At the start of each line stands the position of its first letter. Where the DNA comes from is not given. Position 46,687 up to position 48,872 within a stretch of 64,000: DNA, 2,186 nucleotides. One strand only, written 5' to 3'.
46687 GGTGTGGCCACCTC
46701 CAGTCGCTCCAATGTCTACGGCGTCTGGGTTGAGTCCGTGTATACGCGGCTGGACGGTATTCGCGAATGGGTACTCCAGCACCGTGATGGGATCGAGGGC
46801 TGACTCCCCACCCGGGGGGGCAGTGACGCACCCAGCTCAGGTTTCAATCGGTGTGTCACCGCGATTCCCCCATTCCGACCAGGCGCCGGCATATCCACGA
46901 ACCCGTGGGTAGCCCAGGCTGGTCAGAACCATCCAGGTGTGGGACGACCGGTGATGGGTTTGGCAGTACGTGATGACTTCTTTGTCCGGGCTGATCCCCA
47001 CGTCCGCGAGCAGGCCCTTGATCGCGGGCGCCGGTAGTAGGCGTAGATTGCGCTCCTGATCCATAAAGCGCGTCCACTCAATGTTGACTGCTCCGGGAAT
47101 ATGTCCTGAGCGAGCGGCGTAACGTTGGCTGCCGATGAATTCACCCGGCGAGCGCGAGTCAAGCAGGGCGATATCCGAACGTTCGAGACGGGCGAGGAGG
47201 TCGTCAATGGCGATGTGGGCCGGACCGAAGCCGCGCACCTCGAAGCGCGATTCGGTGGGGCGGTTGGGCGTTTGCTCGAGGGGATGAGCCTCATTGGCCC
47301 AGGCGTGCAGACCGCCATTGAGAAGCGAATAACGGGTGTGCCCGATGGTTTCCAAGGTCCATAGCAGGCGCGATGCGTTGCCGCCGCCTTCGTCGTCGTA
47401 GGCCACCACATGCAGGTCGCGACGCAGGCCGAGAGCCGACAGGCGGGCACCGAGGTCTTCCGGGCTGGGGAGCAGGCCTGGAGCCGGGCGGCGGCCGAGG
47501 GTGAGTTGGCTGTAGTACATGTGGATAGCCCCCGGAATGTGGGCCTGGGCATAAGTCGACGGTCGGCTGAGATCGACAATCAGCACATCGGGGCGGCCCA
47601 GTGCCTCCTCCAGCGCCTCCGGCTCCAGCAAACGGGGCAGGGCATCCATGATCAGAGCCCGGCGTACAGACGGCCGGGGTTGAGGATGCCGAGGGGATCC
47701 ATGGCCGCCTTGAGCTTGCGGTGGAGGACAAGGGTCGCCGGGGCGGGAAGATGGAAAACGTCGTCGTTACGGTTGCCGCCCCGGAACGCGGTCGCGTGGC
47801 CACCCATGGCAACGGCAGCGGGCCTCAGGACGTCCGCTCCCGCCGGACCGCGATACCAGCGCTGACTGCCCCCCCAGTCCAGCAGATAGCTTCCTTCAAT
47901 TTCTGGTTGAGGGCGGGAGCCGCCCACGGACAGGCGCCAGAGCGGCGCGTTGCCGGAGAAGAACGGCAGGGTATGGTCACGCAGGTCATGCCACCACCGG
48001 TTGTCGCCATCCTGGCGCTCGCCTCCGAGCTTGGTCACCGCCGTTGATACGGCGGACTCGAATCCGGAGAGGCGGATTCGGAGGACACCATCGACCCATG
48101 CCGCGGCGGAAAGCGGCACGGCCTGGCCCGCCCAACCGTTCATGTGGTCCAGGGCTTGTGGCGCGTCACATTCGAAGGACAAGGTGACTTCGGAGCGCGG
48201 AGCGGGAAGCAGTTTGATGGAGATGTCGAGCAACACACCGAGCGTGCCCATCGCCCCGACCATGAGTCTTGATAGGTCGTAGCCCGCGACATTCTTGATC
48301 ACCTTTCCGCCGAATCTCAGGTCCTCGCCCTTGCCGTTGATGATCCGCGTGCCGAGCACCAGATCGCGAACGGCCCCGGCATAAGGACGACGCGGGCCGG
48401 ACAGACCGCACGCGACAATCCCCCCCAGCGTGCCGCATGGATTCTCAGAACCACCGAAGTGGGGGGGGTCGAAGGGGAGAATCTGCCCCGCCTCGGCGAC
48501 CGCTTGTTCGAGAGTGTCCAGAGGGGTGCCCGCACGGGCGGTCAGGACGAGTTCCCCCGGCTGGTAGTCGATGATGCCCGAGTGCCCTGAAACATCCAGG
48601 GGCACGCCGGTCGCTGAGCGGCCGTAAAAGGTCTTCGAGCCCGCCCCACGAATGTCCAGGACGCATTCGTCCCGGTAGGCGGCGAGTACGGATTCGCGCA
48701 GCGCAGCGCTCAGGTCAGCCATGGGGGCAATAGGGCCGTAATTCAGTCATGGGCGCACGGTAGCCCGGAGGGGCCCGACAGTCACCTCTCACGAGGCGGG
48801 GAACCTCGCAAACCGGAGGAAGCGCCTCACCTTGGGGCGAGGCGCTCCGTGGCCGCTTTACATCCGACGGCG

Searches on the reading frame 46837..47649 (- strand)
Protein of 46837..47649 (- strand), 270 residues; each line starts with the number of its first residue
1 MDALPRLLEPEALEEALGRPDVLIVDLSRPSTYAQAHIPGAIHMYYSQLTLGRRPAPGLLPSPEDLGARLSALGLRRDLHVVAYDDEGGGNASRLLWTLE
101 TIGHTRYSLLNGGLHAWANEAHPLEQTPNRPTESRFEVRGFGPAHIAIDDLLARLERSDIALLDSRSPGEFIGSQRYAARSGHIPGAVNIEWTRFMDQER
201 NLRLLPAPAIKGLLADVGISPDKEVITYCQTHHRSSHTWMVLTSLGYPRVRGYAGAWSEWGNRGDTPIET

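Call 79: search_protein_families(library=pfam, proteins=[window:46837-47649:-], max_evalue=0.001)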
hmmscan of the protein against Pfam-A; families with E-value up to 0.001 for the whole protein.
window:46837-47649:- (270 aa): 1 family
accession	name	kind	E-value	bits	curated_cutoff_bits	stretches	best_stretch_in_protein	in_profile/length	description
PF00581.25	Rhodanese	-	5.3e-39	133.2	22.2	2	149-261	3-100/102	Rhodanese-like domain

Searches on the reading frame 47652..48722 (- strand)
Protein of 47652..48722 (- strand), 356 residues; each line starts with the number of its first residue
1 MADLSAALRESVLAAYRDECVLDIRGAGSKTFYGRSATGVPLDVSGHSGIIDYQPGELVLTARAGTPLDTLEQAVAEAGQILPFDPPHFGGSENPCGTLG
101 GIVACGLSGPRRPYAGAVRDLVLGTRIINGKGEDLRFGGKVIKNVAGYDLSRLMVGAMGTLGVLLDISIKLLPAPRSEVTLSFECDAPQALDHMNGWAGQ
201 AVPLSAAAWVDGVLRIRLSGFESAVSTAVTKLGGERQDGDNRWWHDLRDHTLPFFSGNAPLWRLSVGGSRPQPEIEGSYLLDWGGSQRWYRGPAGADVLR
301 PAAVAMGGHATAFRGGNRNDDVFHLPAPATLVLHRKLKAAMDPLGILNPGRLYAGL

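Call 79: search_protein_families(library=pfam, proteins=[window:47652-48722:-], max_evalue=0.001)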
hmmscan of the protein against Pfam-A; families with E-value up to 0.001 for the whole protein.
window:47652-48722:- (356 aa): 1 family
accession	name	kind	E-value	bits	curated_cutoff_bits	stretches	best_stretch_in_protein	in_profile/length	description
PF01565.28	FAD_binding_4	-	3.3e-17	62.9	26.4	1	7-136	12-137/139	FAD binding domain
